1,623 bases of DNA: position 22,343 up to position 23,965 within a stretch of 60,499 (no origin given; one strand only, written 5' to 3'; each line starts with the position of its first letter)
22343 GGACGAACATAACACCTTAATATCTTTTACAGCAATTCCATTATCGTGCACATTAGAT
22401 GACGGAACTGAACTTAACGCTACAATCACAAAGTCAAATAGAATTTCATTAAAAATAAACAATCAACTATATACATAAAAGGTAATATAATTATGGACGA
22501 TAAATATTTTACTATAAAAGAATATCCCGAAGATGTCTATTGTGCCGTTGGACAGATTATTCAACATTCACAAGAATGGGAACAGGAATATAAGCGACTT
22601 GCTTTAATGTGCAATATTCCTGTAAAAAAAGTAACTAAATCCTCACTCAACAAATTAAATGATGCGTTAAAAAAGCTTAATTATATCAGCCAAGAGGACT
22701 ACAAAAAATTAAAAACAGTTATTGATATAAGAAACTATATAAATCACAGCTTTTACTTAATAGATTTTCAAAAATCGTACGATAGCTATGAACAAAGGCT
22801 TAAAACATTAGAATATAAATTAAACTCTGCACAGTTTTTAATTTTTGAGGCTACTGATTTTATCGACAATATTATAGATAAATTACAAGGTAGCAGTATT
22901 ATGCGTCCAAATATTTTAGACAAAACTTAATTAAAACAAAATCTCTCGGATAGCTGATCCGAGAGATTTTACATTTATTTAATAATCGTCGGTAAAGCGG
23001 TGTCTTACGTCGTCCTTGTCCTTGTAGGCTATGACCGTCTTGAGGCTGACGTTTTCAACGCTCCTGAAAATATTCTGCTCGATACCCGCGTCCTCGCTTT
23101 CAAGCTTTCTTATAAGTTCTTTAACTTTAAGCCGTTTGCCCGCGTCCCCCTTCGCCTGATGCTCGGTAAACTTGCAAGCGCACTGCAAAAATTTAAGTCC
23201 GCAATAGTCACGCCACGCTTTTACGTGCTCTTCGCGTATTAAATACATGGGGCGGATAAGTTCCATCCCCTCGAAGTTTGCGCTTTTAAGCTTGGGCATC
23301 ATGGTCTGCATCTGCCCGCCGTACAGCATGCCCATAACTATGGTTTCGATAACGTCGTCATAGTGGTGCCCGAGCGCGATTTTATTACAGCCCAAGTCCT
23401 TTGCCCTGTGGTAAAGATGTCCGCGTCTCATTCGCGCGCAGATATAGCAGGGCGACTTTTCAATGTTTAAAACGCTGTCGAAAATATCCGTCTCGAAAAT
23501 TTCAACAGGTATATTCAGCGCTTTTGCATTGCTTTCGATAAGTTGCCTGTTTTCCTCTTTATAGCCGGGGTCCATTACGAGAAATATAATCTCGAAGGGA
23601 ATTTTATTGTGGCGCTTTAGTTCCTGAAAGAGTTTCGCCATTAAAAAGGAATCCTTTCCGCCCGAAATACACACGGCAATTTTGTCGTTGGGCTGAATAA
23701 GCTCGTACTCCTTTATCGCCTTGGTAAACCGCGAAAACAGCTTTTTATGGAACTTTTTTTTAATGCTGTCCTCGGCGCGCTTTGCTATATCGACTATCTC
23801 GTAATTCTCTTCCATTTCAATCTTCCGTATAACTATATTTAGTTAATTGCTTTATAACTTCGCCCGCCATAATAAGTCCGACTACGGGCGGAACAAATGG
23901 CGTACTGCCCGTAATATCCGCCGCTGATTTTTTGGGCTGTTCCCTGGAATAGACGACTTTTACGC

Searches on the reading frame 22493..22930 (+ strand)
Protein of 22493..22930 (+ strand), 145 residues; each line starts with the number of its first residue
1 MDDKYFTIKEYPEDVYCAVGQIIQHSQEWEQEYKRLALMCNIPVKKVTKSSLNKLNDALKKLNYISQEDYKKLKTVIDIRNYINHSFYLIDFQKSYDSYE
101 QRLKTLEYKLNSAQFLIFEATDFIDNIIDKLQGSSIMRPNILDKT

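Call 90: search_protein_families(library=pfam, proteins=[window:22493-22930:+], max_evalue=0.001)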
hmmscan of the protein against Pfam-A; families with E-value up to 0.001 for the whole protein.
window:22493-22930:+ (145 aa): 1 family
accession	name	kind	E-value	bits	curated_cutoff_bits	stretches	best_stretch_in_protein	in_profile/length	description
PF01934.22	HepT-like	-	6.7e-05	23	23.5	1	51-111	59-118/120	Ribonuclease HepT-like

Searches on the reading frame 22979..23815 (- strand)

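Call 90: search_protein_families(library=pfam, proteins=[window:22979-23815:-], max_evalue=0.001)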
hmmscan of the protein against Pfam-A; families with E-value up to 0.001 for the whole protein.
window:22979-23815:- (278 aa): 1 family
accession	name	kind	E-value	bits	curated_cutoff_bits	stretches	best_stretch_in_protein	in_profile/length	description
PF01171.26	ATP_bind_3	-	2.2e-17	63.8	27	1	45-209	1-163/182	PP-loop family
